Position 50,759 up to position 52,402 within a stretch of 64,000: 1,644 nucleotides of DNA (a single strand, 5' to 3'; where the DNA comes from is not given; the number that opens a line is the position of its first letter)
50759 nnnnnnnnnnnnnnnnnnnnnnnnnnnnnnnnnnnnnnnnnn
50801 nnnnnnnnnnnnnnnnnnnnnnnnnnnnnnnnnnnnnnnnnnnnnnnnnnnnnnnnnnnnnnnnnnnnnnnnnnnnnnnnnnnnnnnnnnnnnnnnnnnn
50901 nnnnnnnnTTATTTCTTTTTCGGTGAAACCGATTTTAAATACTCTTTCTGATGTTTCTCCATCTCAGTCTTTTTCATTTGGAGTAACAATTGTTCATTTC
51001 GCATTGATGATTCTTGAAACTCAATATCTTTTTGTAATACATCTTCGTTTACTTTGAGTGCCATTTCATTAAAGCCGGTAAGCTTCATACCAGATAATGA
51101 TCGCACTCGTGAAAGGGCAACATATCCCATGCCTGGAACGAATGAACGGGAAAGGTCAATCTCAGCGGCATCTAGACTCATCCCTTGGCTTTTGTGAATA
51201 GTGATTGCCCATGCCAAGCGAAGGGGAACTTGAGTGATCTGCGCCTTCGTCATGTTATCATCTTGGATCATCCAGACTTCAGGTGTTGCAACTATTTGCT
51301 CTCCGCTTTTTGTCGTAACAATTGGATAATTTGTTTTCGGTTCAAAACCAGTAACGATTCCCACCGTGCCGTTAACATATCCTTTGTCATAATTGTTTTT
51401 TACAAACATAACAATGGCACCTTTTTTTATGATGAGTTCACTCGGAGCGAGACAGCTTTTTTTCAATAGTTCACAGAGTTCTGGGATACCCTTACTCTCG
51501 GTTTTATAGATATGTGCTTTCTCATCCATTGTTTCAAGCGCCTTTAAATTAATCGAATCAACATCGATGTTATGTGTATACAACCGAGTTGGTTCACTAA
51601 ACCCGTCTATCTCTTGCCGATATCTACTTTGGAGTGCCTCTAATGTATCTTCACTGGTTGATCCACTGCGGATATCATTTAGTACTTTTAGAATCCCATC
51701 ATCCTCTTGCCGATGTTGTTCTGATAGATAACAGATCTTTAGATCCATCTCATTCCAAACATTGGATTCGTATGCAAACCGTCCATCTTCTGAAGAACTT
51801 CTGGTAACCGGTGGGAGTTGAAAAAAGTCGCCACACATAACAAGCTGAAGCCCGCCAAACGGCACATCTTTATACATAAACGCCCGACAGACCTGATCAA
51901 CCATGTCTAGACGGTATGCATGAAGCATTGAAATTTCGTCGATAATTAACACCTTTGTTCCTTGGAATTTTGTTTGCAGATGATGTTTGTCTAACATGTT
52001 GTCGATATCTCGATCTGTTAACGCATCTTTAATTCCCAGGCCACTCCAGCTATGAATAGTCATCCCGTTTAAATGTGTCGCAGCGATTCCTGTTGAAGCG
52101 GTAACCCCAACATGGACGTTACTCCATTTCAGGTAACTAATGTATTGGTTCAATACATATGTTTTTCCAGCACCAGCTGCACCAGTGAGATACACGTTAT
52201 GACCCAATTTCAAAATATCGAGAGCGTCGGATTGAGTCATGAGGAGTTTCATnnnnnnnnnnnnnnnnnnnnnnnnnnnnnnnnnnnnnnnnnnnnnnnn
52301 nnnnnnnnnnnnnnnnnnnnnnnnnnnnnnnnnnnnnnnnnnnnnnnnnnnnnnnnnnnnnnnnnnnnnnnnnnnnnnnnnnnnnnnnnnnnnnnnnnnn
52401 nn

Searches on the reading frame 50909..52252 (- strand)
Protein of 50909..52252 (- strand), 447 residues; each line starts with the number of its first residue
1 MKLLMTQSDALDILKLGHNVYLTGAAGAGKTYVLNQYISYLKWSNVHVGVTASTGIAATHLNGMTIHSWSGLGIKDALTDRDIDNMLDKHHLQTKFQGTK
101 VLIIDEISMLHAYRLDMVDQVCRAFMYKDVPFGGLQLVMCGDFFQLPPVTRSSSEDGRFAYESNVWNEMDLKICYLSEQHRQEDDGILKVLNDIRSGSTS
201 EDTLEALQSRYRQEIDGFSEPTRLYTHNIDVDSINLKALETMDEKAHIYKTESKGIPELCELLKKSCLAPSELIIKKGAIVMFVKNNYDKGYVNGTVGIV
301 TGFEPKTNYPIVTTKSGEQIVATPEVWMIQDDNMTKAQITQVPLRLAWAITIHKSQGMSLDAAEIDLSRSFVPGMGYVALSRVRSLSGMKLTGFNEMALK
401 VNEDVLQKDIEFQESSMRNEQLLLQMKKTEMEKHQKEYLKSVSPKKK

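Call 4: search_protein_families(library=pfam, proteins=[window:50909-52252:-], max_evalue=1)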
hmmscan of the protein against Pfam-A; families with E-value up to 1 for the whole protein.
window:50909-52252:- (447 aa): 22 families
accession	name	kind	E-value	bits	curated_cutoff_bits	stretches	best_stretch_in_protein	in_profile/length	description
PF05970.20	PIF1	-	1.8e-37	129.5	25.9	1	15-185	20-192/223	PIF1-like helicase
PF13604.12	AAA_30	-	2e-14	54.2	27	1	7-209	6-182/191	AAA domain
PF13245.12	AAA_19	-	1.6e-12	48.2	25.1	1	17-150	11-133/134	AAA domain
PF21530.3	Pif1_2B_dom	-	5.6e-08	32.8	23.9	1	258-303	1-47/47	DNA helicase Pif1, 2B domain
PF13401.12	AAA_22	-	6.1e-06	27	27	1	20-140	8-121/130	AAA domain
PF02689.20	Herpes_Helicase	-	1.2e-05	23.9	27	1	346-391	729-776/808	Helicase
PF01443.25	Viral_helicase1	-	2.7e-05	24.5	21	1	22-112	3-73/228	Viral superfamily 1 RNA helicase core domain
PF18335.7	SH3_13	-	4.8e-05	23.5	41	1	276-308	27-59/65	ATP-dependent RecD-like DNA helicase SH3 domain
PF13173.12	AAA_14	-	0.0024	18.3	27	1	20-111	5-75/129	AAA domain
PF03266.21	NTPase_1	-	0.0042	17.4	23.9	1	19-49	1-31/168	NTPase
PF13191.12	AAA_16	-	0.015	16.3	32.6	1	18-48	25-55/167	AAA ATPase domain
PF00270.35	DEAD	-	0.015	15.4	26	0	7-34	4-31/167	DEAD/DEAH box helicase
PF13538.12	UvrD_C_2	-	0.018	15.4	27.4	1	346-365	1-20/52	UvrD-like helicase C-terminal domain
PF13479.12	AAA_24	-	0.026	14.8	27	1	19-123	4-89/195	AAA domain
PF09848.15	SLFN-g3_helicase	-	0.063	13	24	1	21-41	5-25/354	Schlafen group 3, DNA/RNA helicase domain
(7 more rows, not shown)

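Call 6: search_protein_families(library=padloc, proteins=[window:50909-52252:-], max_evalue=1)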
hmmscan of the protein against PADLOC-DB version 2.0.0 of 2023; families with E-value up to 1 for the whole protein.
window:50909-52252:- (447 aa): 13 families
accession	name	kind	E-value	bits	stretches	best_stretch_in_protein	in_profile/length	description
PDLC05064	PDC-S68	-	9.3e-18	61.3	2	22-149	705-824/1273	-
PDLC01734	typeIV_RecD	-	1.2e-17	61.5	1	21-360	358-683/763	RecD_0_IVD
PDLC05065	PDC-S68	-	1.8e-17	60.5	2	7-149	610-745/1221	-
PDLC04475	PDC-M16A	-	5.4e-16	56.3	1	18-314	31-342/721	-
PDLC01148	RecD_like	-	1.1e-14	51.8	1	21-292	332-571/719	RecD/Tra ATPase fused to N-terminal HHH domain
PDLC04476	PDC-M16A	-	5.9e-14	49.4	1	21-319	29-341/691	-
PDLC05066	PDC-S68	-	1.2e-12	44.8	2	21-151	597-723/1202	-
PDLC05035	PDC-S53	-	1.3e-07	28.1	2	331-364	802-835/900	-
PDLC04472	PDC-M16A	-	3.3e-05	20.4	1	21-68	244-297/930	-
PDLC04474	PDC-M16A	-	6e-05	19.6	2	16-195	233-422/917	-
PDLC00103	GajB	-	0.0063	13.5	1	7-41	18-52/612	UrvD helicase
PDLC04140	mad8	-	0.0076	13.8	1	11-41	20-51/314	mads_8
PDLC01597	Csn2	-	0.0089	13.3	1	1-42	1-42/338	CAS-II-A; acquisition_associated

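Call 7: search_protein_families(library=phrogs, proteins=[window:50909-52252:-], max_evalue=1)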
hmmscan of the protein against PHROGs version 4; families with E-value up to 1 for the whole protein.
window:50909-52252:- (447 aa): 11 families
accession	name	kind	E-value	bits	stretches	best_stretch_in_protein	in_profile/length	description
phrog_325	-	DNA, RNA and nucleotide metabolism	4.4e-69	234.8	1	5-438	473-914/986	Dda-like helicase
phrog_30356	-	DNA, RNA and nucleotide metabolism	1.8e-32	113.3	2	6-301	7-301/823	helicase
phrog_4412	-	DNA, RNA and nucleotide metabolism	5.3e-26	92.2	2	6-202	334-509/743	exonuclease V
phrog_25471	-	unknown function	1.6e-09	39.1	1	7-119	7-141/162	-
phrog_249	-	moron, auxiliary metabolic gene and host takeover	0.00021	21.8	1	11-54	119-164/380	porphyrin biosynthesis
phrog_761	-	other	0.0016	19.2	1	9-51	11-53/362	thymidylate kinase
phrog_168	-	DNA, RNA and nucleotide metabolism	0.0058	17.3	1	17-111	42-113/314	clamp loader of DNA polymerase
phrog_296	-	integration and excision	0.014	15.1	1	20-111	321-401/626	DNA transposition protein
phrog_170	-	other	0.029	14.8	1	5-34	78-107/323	PhoH-like phosphate starvation-inducible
phrog_1967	-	DNA, RNA and nucleotide metabolism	0.034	13.7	1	6-42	156-192/776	DNA helicase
phrog_2107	-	other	0.051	14.2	1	19-54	5-40/201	thymidylate kinase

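Call 8: search_protein_families(library=ncbifam, proteins=[window:50909-52252:-], max_evalue=1)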
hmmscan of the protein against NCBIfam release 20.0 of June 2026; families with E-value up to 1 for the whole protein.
window:50909-52252:- (447 aa): 9 families
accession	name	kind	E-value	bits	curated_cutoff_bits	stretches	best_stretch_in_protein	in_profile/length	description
TIGR01448.2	helicase_RecD2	equivalog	4.5e-23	81.3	500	1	6-359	320-652/713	SF1B family DNA helicase RecD2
TIGR01447.1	recD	equivalog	7.5e-14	51.2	310.15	1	22-360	168-539/597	exodeoxyribonuclease V subunit alpha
TIGR02768.1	TraA_Ti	equivalog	9.1e-14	50.7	590.45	2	194-384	543-708/751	Ti-type conjugative transfer relaxase TraA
NF010464.0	PRK13889.1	subfamily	4e-08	31.6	1015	1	277-385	603-695/992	conjugal transfer relaxase TraA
TIGR03015.1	pepcterm_ATPase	hypoth_equivalog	0.0052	16.2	324.5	1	20-115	46-140/269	XrtA/PEP-CTERM system-associated ATPase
NF010248.0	PRK13695.1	equivalog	0.013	15.2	156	1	19-49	5-35/180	NTPase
NF010402.0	PRK13826.1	subfamily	0.014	13.3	1317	1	343-384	689-730/1102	Dtr system oriT relaxase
NF008127.0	PRK10875.1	equivalog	0.015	13.8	671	1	280-382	490-582/619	exodeoxyribonuclease V subunit alpha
NF038214.1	IS21_help_AAA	equivalog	0.035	13.8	200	1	12-33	85-106/232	IS21-like element helper ATPase IstB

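Call 21: find_related_loci(query=window:50909-52252:-, collection=genome_contigs, flank=8000)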
Query window:50909-52252:- (447 aa) in genome_contigs; peptide patterns used: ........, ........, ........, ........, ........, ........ (x = any residue, [..] = any of these).
248 stretches matched a pattern; 241 encode a relative of the query (tblastn E <= 1e-3); the best 80 are kept; 80 distinct loci.
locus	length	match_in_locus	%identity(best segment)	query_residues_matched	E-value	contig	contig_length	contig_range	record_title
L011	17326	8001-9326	63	3-446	0e+0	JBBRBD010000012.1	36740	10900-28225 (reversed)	MAG: Patescibacteria group bacterium isolate Co_metawrap_2327 Cmw_2327_k141_10391174_length_36740_cov_11.9988, whole gen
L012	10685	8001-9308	64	3-440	0e+0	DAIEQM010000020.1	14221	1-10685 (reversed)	MAG TPA_asm: Candidatus Woesebacteria bacterium isolate clean1188 k141_1413197, whole genome shotgun sequence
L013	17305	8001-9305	61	5-440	0e+0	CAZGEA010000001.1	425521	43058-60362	MAG TPA_asm: uncultured Gammaproteobacteria bacterium isolate SRP286056_co1_758 genome assembly, contig: NODE_3_length_4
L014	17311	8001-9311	59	4-442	1e-175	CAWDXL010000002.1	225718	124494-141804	MAG: Candidatus Parcubacteria bacterium isolate MFD01223.bin.2.9 genome assembly, contig: contig_109637, whole genome sh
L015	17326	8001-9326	56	5-447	2e-170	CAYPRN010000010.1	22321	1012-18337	MAG TPA_asm: uncultured Gammaproteobacteria bacterium isolate SRP178699_co2_510 genome assembly, contig: NODE_1505_lengt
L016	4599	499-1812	57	1-441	9e-175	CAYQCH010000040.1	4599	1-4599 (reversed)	MAG TPA_asm: uncultured Gammaproteobacteria bacterium isolate SRP329715_co1_137 genome assembly, contig: NODE_29572_leng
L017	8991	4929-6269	57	3-440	1e-169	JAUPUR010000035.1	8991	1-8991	MAG: Patescibacteria group bacterium isolate erpe_2018_sw_18hr_WHONDRS-SW48-000091_B_bin.71 scaffold_205489, whole genom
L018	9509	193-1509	56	4-443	3e-167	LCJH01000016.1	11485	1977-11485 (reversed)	MAG: Microgenomates group bacterium GW2011_GWA2_44_7 UW69_C0016, whole genome shotgun sequence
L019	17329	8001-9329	58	1-444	3e-166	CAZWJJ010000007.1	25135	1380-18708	MAG TPA_asm: uncultured Candidatus Saccharibacteria bacterium isolate SRP273308_co1_423 genome assembly, contig: NODE_19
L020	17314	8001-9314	58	5-444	1e-165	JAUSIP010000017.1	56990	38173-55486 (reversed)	MAG: bacterium isolate E14_metabat.bin.256 E14_k141_1544559, whole genome shotgun sequence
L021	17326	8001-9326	55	3-447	2e-165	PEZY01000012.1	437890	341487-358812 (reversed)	MAG: Candidatus Buchananbacteria bacterium CG10_big_fil_rev_8_21_14_0_10_33_19 CG10_8_21_14_0.10_scaffold_3_c, whole gen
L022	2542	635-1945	56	5-442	4e-173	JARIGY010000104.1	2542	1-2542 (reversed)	MAG: Candidatus Taylorbacteria bacterium isolate CullarsAll.DT.32 k141_776559, whole genome shotgun sequence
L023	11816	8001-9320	54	5-446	3e-161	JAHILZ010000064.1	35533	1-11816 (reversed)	MAG: Patescibacteria group bacterium isolate KR13_N2.mb.46 KR13_N2.mb.46_k141_284310, whole genome shotgun sequence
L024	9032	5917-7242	54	5-447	3e-161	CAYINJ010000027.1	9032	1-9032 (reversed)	MAG TPA_asm: uncultured Gammaproteobacteria bacterium isolate ERP119705_co25_677 genome assembly, contig: NODE_7493_leng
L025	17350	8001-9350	54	3-447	6e-160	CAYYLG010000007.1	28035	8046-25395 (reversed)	MAG TPA_asm: uncultured Candidatus Saccharibacteria bacterium isolate SRP135725_co1_52 genome assembly, contig: NODE_194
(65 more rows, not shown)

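Call 55: search_solved_structures(query=window:50909-52252:-, max_evalue=1e-10, show_alignments=1)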
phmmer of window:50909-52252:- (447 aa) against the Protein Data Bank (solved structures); distinct sequences matched with E-value up to 1e-10: 19.
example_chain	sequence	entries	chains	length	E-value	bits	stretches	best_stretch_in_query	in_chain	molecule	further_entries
6hpt_A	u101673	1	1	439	2.8e-72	247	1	6-407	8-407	ATP-dependent DNA helicase PIF1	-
9fb8_A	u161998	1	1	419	3.3e-72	246.8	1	6-406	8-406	ATP-dependent DNA helicase PIF1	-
6hph_A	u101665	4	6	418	3.3e-72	246.7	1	6-406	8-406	ATP-dependent DNA helicase PIF1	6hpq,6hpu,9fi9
5fhh_A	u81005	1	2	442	4e-72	246.5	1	10-407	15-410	ATP-dependent DNA helicase PIF1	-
8xak_A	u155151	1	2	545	2.6e-71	243.8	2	7-309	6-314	ATP-dependent DNA helicase PIF1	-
5o6b_A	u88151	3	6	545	2.6e-71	243.8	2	7-309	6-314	ATP-dependent DNA helicase PIF1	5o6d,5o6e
7otj_A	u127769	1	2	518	7.1e-63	216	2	14-326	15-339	ATP-dependent DNA helicase PIF1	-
8bns_A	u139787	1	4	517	1.9e-54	188.2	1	8-413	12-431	AAA ATPase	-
5fhd_A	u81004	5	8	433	7.3e-53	183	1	18-397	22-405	Uncharacterized protein | ATP-dependent DNA helicase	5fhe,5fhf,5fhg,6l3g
5ftb_A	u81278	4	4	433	1e-52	182.6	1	18-397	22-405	TPR DOMAIN PROTEIN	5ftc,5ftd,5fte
5ftf_A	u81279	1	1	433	2e-52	181.6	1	18-397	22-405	TPR DOMAIN PROTEIN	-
8bnv_A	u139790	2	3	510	1.4e-49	172.2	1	10-433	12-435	AAA family ATPase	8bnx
6xzt_A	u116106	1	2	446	4.6e-40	140.9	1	15-392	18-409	PIF1 helicase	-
7oar_A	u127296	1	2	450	5.3e-40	140.7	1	15-392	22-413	Pif1 helicase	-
6s3p_A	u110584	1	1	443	5.9e-40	140.5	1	15-392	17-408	PIF1 helicase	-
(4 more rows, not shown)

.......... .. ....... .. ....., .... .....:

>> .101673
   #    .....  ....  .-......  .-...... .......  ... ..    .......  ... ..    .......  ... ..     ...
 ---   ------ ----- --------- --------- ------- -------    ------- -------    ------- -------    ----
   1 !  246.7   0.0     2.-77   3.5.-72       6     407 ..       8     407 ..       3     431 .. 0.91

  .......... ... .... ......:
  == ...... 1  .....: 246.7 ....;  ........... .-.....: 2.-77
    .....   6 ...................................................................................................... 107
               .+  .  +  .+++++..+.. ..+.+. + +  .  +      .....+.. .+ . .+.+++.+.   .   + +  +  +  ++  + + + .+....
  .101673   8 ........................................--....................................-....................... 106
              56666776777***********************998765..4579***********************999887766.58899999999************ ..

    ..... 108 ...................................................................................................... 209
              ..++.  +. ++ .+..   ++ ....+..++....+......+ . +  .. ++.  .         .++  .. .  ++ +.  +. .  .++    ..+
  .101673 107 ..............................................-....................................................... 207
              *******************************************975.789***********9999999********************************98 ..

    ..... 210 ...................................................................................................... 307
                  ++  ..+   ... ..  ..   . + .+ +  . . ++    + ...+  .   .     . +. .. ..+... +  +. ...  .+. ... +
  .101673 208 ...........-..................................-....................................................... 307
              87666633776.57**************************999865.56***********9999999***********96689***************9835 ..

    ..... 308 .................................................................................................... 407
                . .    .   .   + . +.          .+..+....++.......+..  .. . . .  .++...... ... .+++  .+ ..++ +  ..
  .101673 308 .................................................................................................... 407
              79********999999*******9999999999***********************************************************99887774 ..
